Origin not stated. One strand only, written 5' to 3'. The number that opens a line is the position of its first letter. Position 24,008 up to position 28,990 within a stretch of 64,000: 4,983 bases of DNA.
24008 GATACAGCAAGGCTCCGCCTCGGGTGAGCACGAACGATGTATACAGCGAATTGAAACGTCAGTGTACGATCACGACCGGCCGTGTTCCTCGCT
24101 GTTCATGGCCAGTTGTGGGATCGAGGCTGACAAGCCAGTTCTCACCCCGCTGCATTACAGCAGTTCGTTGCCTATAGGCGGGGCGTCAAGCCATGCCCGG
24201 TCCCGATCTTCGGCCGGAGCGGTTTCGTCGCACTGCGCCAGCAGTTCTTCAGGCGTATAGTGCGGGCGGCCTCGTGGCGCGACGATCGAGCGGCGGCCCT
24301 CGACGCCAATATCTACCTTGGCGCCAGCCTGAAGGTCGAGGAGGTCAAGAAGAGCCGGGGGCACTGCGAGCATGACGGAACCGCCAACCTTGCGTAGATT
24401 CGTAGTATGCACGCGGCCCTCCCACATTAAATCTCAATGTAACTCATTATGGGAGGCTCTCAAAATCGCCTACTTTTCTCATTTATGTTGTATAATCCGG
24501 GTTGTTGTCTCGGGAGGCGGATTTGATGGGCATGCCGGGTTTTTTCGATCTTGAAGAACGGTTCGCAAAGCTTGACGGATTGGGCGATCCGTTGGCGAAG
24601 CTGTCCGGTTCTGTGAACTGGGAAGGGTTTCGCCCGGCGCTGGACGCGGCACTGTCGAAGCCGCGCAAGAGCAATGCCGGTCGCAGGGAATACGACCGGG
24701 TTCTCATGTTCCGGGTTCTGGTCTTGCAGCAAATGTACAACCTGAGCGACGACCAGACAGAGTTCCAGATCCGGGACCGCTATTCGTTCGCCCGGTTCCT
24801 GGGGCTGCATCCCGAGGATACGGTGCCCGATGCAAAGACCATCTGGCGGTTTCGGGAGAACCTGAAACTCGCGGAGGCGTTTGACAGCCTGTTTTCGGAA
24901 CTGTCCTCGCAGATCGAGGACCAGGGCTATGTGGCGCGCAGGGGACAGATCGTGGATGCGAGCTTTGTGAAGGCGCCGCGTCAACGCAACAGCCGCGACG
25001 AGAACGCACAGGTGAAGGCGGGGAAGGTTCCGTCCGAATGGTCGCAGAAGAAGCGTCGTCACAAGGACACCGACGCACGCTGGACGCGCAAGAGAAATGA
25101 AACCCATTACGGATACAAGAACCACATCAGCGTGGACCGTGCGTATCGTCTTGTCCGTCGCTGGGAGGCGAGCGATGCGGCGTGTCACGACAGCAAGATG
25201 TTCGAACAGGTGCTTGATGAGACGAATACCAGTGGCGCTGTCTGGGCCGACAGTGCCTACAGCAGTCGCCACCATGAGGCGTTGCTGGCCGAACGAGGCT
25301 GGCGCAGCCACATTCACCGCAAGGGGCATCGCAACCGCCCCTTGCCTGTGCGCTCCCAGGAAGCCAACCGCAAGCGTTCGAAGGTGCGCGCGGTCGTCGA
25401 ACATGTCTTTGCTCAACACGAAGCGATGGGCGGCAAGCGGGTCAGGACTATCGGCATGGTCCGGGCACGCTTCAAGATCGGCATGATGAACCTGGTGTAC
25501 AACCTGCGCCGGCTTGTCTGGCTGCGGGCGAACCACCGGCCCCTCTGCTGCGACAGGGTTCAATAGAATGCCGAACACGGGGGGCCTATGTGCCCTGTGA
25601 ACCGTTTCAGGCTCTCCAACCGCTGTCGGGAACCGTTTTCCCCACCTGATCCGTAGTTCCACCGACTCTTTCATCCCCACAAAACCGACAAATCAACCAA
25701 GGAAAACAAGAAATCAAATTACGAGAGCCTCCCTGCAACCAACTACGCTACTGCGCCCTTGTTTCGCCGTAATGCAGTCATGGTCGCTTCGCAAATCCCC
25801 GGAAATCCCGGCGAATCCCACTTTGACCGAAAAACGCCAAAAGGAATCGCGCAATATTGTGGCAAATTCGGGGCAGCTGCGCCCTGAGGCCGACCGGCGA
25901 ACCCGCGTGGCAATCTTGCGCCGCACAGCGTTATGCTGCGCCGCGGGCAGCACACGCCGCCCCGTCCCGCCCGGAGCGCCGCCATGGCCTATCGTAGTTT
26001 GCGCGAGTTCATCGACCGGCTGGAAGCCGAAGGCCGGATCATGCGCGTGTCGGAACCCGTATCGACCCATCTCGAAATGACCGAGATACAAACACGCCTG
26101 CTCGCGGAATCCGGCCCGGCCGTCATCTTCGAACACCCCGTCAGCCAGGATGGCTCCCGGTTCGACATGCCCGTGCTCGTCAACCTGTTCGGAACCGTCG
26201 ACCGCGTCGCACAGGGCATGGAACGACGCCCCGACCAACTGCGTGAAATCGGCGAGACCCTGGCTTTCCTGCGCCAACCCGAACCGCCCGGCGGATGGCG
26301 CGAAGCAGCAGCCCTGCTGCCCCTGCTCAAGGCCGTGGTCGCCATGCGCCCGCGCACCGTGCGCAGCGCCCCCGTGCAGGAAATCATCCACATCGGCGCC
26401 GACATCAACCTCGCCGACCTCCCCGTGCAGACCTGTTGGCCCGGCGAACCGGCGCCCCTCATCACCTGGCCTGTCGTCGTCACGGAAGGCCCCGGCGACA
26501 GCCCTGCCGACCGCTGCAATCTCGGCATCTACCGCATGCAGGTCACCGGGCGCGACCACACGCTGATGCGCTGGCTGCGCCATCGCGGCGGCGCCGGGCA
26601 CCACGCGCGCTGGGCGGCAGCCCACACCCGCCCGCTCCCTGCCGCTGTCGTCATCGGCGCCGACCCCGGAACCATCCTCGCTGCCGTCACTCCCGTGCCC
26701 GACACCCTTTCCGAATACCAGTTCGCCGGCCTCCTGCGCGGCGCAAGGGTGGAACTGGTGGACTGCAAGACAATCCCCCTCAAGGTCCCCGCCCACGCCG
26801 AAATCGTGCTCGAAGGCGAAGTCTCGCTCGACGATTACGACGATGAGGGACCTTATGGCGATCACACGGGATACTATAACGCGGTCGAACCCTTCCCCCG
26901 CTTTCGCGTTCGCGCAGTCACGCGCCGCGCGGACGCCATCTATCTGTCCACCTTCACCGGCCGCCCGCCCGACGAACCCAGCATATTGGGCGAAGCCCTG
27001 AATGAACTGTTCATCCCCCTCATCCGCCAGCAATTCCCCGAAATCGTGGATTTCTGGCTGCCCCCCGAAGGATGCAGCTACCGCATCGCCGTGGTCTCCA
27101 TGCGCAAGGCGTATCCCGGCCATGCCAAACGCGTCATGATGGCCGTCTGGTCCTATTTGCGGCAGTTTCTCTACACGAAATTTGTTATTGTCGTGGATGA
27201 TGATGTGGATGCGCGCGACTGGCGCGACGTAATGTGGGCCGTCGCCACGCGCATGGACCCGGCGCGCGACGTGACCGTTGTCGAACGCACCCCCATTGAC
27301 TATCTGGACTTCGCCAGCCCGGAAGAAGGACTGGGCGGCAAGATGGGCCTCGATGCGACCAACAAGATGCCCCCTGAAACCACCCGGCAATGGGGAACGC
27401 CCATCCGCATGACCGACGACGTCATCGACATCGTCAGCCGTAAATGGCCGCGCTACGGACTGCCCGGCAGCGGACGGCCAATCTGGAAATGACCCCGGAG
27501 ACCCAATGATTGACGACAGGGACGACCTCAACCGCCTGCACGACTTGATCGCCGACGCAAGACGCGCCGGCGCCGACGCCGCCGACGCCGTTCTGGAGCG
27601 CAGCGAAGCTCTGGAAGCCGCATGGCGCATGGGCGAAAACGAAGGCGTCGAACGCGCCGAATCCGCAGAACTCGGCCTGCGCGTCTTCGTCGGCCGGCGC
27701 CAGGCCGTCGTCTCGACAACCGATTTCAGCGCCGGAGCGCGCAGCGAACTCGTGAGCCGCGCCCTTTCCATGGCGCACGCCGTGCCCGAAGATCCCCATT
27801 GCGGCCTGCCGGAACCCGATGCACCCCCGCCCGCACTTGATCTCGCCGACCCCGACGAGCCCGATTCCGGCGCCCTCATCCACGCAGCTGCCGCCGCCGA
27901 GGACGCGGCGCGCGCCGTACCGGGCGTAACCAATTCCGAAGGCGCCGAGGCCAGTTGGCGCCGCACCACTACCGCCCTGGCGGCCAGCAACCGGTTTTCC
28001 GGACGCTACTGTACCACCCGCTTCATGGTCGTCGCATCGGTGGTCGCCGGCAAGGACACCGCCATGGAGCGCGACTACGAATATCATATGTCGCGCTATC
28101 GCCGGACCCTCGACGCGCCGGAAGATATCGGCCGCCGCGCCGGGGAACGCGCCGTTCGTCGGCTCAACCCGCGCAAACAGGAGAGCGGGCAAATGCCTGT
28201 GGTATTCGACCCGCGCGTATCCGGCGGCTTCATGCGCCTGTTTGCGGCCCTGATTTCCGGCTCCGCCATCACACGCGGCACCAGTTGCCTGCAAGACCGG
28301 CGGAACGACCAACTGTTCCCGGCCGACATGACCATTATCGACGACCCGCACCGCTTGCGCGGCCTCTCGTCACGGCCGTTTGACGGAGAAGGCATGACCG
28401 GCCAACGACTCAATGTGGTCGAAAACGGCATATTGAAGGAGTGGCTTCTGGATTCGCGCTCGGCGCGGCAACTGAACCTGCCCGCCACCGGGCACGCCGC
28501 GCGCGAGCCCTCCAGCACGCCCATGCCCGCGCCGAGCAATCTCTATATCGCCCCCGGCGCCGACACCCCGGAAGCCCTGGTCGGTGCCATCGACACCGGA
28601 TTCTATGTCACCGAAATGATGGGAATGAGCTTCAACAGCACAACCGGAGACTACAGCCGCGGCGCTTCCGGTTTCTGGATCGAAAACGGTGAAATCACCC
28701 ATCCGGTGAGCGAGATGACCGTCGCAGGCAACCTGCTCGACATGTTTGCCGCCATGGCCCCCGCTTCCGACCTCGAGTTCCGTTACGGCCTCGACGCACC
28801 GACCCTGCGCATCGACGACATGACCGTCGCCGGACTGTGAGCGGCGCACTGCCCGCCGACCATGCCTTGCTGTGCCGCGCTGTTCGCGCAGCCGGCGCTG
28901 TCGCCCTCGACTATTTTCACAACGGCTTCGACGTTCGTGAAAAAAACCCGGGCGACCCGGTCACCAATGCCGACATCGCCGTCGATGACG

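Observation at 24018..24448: Orphan PemI-like antitoxin: toxin gene apparently deleted, IS inserted in its promoter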

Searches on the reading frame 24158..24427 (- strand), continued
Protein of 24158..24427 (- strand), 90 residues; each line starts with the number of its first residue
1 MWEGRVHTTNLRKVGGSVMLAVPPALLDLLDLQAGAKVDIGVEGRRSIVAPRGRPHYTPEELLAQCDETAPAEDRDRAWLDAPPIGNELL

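Call 59: predict_structure(alignment_id=A1)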
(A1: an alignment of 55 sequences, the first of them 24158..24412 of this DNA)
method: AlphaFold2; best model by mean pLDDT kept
length: 85 residues; sequences in the alignment: 55
mean_pLDDT: 58.7   pTM: 0.30
mean pLDDT of the five models: 58.7, 54.5, 50.7, 48.8, 46.6
residues with pLDDT >= 90: 0; 70-90: 1; 50-70: 71; < 50: 13
segments of 3 or more residues with pLDDT < 50: 1-3, 82-85
pLDDT, mean of each block of 10 residues (from residue 1): 49 61 66 65 59 57 60 61 45
secondary structure, 60 per line:
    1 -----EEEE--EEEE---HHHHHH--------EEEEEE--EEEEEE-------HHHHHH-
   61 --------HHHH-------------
elements in order: E6-9 E12-15 H19-24 E33-38 E41-46 H54-59 H69-72

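Call 61: fold_search(model_id=the predicted structure, library=pdb)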
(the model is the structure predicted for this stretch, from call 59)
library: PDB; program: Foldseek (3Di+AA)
matches with E <= 10: 105; with E <= 0.001: 0
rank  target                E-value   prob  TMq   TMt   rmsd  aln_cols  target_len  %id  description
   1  1ub4_C                1.6e-03  1.00  0.45  0.50   6.9        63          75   24  crystal structure of MazEF complex (released 2003-05-20)
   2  2mrn_MODEL_1_A        3.7e-02  1.00  0.43  0.52   3.4        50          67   20  Structure of truncated EcMazE (released 2015-02-04)
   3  9h6d_D                7.5e-02  0.93  0.39  0.44   9.9        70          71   21  Crystal structure of the E. coli F-plasmid VapBC toxin-antitoxin complex (VapB V5E) (released 2024-12-18)
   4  1mvf_D                1.2e-01  0.99  0.41  0.70   2.4        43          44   23  MazE addiction antidote (released 2003-06-10)
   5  6ifm_B                1.2e-01  0.75  0.35  0.42  12.9        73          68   19  Crystal structure of DNA bound VapBC from Salmonella typhimurium (released 2020-01-29)
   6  9h6a_B                1.6e-01  0.82  0.37  0.43  13.4        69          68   23  Crystal structure of the E. coli F-plasmid VapBC toxin-antitoxin complex (released 2024-12-18)
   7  6sd6_A                2.7e-01  0.72  0.38  0.44   9.6        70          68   23  Structure of VapBC from Shigella sonnei (released 2020-08-26)
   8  9h6b_B                3.2e-01  0.63  0.37  0.43  15.8        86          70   15  Crystal structure of the E. coli F-plasmid VapBC toxin-antitoxin complex (VapB T3N, A13P, L16R) (released 2024-12-18)
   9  5l6l_E                3.5e-01  0.80  0.36  0.45   7.7        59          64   17  Structure of Caulobacter crescentus VapBC1 bound to operator DNA (released 2016-12-28)
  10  2mru_MODEL_1_A        3.9e-01  0.95  0.44  0.67   3.0        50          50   20  Structure of truncated EcMazE-DNA complex (released 2015-02-04)
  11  5k8j_A                3.9e-01  0.44  0.32  0.34  14.6        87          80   15  Structure of Caulobacter crescentus VapBC1 (apo form) (released 2016-12-28)
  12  3tnd_B                4.5e-01  0.60  0.38  0.46  14.2        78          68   20  Crystal structure of Shigella flexneri VapBC toxin-antitoxin complex (released 2011-11-02)
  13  9h6c_B                4.5e-01  0.54  0.37  0.43  15.8        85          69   16  Crystal structure of the E. coli F-plasmid VapBC toxin-antitoxin complex (VapB T3N) (released 2024-12-18)
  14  3tnd_H                4.7e-01  0.54  0.38  0.45  11.0        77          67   21  Crystal structure of Shigella flexneri VapBC toxin-antitoxin complex (released 2011-11-02)
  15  3zvk_G                5.1e-01  0.35  0.37  0.40  15.0        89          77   12  Crystal structure of VapBC2 from Rickettsia felis bound to a DNA fragment from their promoter (released 2011-12-14)
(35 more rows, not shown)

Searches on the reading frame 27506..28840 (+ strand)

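Call 27: search_protein_families(library=pfam, proteins=[window:27506-28840:+], max_evalue=0.001)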
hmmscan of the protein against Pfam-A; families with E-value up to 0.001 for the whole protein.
window:27506-28840:+ (444 aa): 3 families
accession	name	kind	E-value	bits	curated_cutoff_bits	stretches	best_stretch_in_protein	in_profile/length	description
PF19289.4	PmbA_TldD_3rd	-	1.3e-75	253.8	22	1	227-443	1-220/220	PmbA/TldA metallopeptidase C-terminal domain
PF19290.4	PmbA_TldD_2nd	-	4.8e-10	40.3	20.9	1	115-220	2-109/109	PmbA/TldA metallopeptidase central domain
PF01523.21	PmbA_TldD_1st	-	7.3e-08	32.9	20.9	1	26-90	1-65/65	PmbA/TldA metallopeptidase domain 1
